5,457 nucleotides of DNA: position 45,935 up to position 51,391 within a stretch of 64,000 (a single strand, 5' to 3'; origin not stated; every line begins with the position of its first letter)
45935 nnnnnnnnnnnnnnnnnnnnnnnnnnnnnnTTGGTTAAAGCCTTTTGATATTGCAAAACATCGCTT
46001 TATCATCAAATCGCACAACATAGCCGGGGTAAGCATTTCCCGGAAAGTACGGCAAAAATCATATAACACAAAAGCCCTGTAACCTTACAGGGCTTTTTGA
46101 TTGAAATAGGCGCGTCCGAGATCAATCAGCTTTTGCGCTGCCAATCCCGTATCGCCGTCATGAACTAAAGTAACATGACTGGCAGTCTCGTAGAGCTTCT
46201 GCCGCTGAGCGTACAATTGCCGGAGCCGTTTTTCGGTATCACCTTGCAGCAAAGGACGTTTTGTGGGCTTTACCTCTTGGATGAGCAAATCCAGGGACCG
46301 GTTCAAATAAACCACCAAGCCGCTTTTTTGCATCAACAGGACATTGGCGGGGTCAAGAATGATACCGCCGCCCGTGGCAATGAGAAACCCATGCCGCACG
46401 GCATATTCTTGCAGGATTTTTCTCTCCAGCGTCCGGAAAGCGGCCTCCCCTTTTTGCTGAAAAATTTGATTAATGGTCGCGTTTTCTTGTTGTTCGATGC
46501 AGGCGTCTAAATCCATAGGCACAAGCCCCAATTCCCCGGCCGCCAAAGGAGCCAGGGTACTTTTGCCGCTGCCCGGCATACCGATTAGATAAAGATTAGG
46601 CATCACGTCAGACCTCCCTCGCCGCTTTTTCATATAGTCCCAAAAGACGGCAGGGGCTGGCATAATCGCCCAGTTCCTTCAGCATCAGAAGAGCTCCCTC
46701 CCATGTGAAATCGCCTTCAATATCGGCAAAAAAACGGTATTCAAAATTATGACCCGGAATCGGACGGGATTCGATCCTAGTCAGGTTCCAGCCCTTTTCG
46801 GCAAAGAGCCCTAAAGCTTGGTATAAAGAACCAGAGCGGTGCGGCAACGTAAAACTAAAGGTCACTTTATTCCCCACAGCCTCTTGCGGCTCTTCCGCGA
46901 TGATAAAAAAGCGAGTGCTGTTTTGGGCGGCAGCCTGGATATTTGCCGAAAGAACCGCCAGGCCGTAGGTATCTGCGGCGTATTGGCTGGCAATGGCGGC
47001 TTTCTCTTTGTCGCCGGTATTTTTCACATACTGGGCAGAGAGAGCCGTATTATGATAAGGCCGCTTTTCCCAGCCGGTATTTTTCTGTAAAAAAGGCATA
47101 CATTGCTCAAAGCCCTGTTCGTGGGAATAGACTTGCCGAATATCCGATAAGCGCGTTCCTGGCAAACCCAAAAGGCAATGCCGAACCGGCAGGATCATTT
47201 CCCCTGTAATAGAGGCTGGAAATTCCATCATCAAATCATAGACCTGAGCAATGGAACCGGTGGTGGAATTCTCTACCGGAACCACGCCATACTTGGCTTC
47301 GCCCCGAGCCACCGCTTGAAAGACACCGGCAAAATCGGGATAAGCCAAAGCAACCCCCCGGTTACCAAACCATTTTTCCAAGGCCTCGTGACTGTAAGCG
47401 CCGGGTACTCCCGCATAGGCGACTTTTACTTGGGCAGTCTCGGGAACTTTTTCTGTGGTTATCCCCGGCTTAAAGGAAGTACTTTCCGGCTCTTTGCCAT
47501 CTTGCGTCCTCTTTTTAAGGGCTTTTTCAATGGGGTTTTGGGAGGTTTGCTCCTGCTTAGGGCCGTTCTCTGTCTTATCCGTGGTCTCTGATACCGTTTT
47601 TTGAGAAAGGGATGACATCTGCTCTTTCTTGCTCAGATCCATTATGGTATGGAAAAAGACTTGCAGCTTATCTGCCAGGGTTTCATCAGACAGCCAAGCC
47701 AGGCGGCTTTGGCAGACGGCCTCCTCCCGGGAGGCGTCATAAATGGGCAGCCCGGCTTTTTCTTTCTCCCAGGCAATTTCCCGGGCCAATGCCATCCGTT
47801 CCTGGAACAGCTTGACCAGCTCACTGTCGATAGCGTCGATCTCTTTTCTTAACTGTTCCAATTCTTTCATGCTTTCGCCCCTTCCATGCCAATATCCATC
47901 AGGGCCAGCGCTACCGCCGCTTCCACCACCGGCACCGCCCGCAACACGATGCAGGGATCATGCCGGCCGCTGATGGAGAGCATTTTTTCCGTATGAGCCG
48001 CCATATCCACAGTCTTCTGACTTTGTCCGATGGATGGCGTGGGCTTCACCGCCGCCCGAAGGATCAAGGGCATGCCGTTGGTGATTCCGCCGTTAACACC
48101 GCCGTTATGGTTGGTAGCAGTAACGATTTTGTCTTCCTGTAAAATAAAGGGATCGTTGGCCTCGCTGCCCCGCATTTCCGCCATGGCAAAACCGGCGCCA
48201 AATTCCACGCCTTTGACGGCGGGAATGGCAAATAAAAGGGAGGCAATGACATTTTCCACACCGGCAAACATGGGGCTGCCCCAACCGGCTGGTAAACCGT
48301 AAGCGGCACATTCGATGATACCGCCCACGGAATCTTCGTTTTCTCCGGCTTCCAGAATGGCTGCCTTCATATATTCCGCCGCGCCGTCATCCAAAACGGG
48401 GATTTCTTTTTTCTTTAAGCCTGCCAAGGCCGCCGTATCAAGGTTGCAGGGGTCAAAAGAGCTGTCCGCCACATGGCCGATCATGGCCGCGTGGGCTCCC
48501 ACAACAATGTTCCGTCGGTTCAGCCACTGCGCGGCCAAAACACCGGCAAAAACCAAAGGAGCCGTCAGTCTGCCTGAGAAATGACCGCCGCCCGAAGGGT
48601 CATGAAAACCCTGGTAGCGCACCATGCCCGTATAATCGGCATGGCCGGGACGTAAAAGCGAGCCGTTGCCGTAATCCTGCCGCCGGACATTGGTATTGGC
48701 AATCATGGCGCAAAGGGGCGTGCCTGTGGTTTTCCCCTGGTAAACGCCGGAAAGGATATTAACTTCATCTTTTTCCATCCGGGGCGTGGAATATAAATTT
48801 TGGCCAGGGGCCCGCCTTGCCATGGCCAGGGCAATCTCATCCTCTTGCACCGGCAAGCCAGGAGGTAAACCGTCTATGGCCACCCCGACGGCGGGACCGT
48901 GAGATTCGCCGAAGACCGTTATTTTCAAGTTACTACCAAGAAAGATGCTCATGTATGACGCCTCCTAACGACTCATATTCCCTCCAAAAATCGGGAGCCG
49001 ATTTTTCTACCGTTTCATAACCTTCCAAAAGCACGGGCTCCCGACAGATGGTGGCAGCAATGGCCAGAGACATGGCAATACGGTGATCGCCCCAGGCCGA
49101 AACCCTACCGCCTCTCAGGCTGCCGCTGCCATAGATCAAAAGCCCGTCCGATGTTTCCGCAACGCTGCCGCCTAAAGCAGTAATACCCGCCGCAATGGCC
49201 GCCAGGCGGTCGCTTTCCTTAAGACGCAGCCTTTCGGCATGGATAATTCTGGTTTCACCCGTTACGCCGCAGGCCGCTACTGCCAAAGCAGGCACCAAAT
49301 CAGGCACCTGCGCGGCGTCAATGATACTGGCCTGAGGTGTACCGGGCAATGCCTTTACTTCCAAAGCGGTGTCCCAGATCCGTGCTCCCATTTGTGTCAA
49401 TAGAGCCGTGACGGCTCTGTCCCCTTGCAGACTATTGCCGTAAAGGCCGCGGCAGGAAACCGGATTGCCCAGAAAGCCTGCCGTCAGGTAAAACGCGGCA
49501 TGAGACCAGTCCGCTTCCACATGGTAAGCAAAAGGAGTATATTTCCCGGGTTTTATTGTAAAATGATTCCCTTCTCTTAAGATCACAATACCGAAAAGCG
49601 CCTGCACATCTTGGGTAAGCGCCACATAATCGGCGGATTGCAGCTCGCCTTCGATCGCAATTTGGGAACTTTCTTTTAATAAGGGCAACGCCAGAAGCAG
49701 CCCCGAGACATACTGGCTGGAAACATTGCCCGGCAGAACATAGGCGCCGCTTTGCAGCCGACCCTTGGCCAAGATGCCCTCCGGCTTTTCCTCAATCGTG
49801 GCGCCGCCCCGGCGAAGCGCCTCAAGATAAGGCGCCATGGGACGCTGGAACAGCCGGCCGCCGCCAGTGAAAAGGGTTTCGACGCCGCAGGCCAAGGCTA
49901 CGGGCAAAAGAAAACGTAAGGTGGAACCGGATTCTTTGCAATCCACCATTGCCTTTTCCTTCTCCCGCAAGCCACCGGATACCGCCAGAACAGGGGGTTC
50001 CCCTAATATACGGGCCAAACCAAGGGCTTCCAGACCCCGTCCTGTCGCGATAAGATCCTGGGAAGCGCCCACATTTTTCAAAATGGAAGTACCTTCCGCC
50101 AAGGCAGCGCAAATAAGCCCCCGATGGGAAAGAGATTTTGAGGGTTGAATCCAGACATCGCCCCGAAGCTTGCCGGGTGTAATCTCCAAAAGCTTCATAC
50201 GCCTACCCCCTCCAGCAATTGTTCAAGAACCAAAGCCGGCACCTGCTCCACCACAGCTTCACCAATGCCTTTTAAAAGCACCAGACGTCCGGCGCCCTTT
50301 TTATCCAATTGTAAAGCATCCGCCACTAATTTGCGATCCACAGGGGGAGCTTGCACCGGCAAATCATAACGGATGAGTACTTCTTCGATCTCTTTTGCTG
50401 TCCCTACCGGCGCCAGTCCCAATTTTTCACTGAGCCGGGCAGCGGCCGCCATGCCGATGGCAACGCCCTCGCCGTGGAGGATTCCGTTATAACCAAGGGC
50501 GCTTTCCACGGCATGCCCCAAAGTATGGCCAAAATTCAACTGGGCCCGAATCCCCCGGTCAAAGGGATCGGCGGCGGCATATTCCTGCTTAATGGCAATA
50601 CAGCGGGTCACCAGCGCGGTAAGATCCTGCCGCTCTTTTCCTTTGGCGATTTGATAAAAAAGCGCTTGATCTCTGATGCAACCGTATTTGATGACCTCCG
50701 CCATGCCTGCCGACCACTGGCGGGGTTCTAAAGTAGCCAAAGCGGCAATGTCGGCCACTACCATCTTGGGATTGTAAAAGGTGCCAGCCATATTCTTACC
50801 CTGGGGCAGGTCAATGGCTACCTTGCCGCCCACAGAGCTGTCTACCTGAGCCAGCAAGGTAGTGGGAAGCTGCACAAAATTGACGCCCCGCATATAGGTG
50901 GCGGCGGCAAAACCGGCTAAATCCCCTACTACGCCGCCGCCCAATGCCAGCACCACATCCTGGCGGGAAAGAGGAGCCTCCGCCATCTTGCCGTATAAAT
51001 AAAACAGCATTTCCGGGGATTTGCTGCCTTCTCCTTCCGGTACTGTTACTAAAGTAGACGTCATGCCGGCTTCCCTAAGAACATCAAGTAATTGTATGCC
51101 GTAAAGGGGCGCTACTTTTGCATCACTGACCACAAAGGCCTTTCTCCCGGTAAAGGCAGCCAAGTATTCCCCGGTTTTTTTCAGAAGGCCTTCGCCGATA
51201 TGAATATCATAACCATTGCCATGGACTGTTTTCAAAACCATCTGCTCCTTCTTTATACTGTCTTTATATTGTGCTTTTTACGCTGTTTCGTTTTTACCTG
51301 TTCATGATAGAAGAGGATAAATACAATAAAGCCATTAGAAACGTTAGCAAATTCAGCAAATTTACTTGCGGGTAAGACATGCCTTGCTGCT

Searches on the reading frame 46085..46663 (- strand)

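Call 16: search_protein_families(library=pfam, proteins=[window:46085-46663:-], max_evalue=0.0001)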
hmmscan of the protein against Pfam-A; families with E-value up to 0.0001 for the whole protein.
window:46085-46663:- (192 aa): 1 family
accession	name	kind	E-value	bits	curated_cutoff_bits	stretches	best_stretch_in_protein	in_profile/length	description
PF01202.28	SKI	-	4.2e-38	131.4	22.1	1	30-179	1-154/159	Shikimate kinase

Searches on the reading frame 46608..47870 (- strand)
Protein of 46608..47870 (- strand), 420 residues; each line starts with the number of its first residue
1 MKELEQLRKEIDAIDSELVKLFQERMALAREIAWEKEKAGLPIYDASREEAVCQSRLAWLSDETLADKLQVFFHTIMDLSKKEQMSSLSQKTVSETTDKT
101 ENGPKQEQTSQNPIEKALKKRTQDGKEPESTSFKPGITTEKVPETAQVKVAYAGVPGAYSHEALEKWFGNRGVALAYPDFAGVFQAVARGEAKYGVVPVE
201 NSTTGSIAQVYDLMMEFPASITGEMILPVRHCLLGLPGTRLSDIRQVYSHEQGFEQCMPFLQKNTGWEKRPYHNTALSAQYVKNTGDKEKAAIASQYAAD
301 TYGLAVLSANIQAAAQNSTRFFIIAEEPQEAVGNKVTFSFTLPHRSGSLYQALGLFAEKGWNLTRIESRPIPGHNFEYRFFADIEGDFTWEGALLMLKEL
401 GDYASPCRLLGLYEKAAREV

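Call 16: search_protein_families(library=pfam, proteins=[window:46608-47870:-], max_evalue=0.0001)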
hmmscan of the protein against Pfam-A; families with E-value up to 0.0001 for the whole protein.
window:46608-47870:- (420 aa): 2 families
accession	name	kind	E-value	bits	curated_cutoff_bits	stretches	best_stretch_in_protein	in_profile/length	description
PF00800.23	PDT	-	2e-60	204.1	25.2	1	150-328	1-180/181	Prephenate dehydratase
PF01817.26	CM_2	-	3.4e-20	72.5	27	1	7-84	1-79/80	Chorismate mutase type II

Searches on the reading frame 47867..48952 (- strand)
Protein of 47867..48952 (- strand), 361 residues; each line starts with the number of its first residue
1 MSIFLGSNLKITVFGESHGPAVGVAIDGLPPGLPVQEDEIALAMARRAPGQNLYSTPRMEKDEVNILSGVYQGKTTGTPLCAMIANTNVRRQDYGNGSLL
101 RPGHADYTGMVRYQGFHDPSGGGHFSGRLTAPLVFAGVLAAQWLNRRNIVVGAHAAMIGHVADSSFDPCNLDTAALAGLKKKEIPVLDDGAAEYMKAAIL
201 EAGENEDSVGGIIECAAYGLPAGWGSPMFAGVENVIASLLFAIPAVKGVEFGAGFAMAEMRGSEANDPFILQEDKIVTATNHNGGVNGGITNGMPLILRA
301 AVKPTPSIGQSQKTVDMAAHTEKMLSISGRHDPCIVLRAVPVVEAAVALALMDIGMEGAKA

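Call 16: search_protein_families(library=pfam, proteins=[window:47867-48952:-], max_evalue=0.0001)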
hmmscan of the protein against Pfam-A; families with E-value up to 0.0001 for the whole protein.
window:47867-48952:- (361 aa): 1 family
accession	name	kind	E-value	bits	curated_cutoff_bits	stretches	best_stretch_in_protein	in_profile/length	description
PF01264.26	Chorismate_synt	-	1.6e-122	408.8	27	1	9-354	1-325/327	Chorismate synthase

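Call 67: list_cluster_members(proteins=[window:47867-48952:-, window:48933-50198:-, window:29267-30865:+, window:26338-28176:+, window:16215-17453:+, window:31004-32389:+, window:13633-14832:+, window:32701-34341:+])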
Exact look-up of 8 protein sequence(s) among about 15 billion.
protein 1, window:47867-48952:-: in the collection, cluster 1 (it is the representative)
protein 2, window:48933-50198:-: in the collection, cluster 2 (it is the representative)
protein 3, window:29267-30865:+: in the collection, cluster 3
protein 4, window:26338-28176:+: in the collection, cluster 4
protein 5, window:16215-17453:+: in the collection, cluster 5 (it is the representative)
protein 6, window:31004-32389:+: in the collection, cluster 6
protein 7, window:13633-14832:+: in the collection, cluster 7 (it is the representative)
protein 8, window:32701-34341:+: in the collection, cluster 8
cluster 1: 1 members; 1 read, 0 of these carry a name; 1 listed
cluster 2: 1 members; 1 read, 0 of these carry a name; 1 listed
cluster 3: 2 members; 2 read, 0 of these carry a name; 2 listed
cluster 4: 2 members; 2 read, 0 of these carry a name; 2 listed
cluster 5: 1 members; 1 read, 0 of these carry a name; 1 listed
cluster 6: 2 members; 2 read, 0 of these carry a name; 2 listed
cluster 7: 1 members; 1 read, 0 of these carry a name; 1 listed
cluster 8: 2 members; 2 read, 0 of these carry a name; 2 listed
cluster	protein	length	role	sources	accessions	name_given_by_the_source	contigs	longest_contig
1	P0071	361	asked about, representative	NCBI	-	-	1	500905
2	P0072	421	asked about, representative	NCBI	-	-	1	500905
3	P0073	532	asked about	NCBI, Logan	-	-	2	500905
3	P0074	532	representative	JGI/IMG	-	-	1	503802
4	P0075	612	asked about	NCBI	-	-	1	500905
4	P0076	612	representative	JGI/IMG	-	-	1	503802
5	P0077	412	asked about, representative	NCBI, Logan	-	-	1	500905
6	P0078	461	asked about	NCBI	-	-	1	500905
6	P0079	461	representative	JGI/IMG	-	-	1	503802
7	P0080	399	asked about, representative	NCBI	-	-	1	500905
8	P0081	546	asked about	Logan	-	-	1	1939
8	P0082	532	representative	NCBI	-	-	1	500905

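Call 68: find_encoding_contigs(protein=P0079, flank=10000, max_places=2)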
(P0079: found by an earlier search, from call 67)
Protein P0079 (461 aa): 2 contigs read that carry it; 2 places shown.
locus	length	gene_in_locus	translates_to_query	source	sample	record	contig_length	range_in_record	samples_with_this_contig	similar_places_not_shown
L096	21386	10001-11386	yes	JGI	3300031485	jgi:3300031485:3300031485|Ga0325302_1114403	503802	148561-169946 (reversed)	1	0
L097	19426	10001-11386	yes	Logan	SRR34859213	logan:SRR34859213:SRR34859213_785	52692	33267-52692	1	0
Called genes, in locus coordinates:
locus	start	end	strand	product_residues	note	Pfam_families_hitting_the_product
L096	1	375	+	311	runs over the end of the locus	PF02653:BPD_transp_2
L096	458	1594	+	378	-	PF02608:Bmp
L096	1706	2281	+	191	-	PF27735:2-thiour_desulf_put (faint)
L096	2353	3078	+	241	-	PF03070:TENA_THI-4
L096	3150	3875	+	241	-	PF03070:TENA_THI-4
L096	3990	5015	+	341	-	PF08240:ADH_N, PF00107:ADH_zinc_N, PF13602:ADH_zinc_N_2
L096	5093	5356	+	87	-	-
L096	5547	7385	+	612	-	PF02730:AFOR_N, PF01314:AFOR_C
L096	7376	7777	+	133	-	PF13237:Fer4_10 (weak), PF13247:Fer4_11, PF12838:Fer4_7, PF13187:Fer4_9, PF25160:LdpA_Fe-S-bd (weak), PF00037:Fer4, PF12797:Fer4_2 (weak), PF13237:Fer4_10 (weak), +6 more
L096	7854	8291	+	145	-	PF02310:B12-binding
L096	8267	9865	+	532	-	PF01642:MM_CoA_mutase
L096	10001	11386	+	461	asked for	PF01979:Amidohydro_1, PF07969:Amidohydro_3 (weak)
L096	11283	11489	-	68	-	-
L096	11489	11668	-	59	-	-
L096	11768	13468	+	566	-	PF00239:Resolvase, PF07508:Recombinase, PF13408:Zn_ribbon_recom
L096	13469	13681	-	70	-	-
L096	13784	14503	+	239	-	PF07664:FeoB_C, PF07670:Gate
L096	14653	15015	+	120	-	PF02001:DUF134, PF08281:Sigma70_r4_2 (weak)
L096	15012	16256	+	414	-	PF10609:ParA, PF01656:CbiA, PF02579:Nitro_FeMo-Co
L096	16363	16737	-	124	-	PF01325:Fe_dep_repress, PF24409:wHTH-PRTase_assc (weak), PF13545:HTH_Crp_2 (weak), PF02742:Fe_dep_repr_C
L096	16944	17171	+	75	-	PF04023:FeoA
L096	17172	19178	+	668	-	PF00009:GTP_EFTU (weak), PF01926:MMR_HSR1, PF02421:FeoB_N, PF17910:FeoB_Cyto, PF07670:Gate, PF07664:FeoB_C, PF07670:Gate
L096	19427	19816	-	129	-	PF14478:DUF4430 (faint)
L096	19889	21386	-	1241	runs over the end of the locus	PF18072:FGAR-AT_linker (weak), PF00586:AIRS (faint), PF02769:AIRS_C, PF13507:GATase_5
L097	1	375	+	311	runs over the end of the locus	PF02653:BPD_transp_2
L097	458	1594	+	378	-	PF02608:Bmp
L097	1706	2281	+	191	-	PF27735:2-thiour_desulf_put (faint)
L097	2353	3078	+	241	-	PF03070:TENA_THI-4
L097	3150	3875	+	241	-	PF03070:TENA_THI-4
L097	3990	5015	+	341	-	PF08240:ADH_N, PF00107:ADH_zinc_N, PF13602:ADH_zinc_N_2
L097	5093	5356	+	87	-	-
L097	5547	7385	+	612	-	PF02730:AFOR_N, PF01314:AFOR_C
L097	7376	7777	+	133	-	PF13237:Fer4_10 (weak), PF13247:Fer4_11, PF12838:Fer4_7, PF13187:Fer4_9, PF25160:LdpA_Fe-S-bd (weak), PF00037:Fer4, PF12797:Fer4_2 (weak), PF13237:Fer4_10 (weak), +6 more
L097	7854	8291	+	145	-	PF02310:B12-binding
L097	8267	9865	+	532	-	PF01642:MM_CoA_mutase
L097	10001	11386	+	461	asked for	PF01979:Amidohydro_1, PF07969:Amidohydro_3 (weak)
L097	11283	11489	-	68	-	-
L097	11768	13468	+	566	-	PF00239:Resolvase, PF07508:Recombinase, PF13408:Zn_ribbon_recom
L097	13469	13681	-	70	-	-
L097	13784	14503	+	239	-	PF07664:FeoB_C, PF07670:Gate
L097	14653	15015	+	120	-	PF02001:DUF134, PF08281:Sigma70_r4_2 (weak)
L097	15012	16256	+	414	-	PF10609:ParA, PF01656:CbiA, PF02579:Nitro_FeMo-Co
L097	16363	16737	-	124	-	PF01325:Fe_dep_repress, PF24409:wHTH-PRTase_assc (weak), PF13545:HTH_Crp_2 (weak), PF02742:Fe_dep_repr_C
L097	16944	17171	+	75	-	PF04023:FeoA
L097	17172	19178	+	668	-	PF00009:GTP_EFTU (weak), PF01926:MMR_HSR1, PF02421:FeoB_N, PF17910:FeoB_Cyto, PF07670:Gate, PF07664:FeoB_C, PF07670:Gate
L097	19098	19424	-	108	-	?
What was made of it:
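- On Large serine recombinase integrative element: The only relative seen (L096/L097) has the element at the same feoB site (call 68).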

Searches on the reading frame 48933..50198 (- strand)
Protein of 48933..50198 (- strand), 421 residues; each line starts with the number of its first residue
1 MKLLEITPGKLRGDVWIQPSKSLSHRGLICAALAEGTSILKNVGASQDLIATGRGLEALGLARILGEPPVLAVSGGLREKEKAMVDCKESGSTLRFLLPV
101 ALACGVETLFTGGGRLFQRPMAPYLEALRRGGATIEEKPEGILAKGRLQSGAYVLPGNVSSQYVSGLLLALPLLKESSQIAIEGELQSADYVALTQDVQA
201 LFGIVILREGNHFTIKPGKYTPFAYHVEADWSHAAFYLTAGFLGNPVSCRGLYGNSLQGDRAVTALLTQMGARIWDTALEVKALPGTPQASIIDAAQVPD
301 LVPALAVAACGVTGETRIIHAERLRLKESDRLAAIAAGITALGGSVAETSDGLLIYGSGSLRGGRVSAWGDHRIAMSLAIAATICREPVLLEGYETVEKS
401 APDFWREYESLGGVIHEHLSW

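Call 16: search_protein_families(library=pfam, proteins=[window:48933-50198:-], max_evalue=0.0001)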
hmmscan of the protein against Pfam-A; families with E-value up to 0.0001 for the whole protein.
window:48933-50198:- (421 aa): 1 family
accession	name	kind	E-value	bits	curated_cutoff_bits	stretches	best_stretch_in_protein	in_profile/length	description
PF00275.25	EPSP_synthase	-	4.7e-80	269.8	22.8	1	8-406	4-415/417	EPSP synthase (3-phosphoshikimate 1-carboxyvinyltransferase)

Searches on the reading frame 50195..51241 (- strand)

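Call 86: search_protein_families(library=pfam, proteins=[window:50195-51241:-], max_evalue=0.00001)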
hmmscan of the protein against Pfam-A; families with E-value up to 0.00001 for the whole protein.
window:50195-51241:- (348 aa): 4 families
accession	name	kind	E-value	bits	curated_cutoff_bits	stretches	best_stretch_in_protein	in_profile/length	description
PF01761.26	DHQ_synthase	-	6.6e-45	151.9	24.2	1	65-177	2-114/115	3-dehydroquinate synthase N-terminal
PF24621.2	DHQS_C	-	4.1e-40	137.5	27.6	1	179-315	1-143/144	3-dehydroquinate synthase C-terminal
PF13685.12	Fe-ADH_2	-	2.3e-08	34.6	28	1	15-129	2-108/149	Iron-containing alcohol dehydrogenase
PF00465.25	Fe-ADH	-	1.7e-07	31.4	31.3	1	13-128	4-130/168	Iron-containing alcohol dehydrogenase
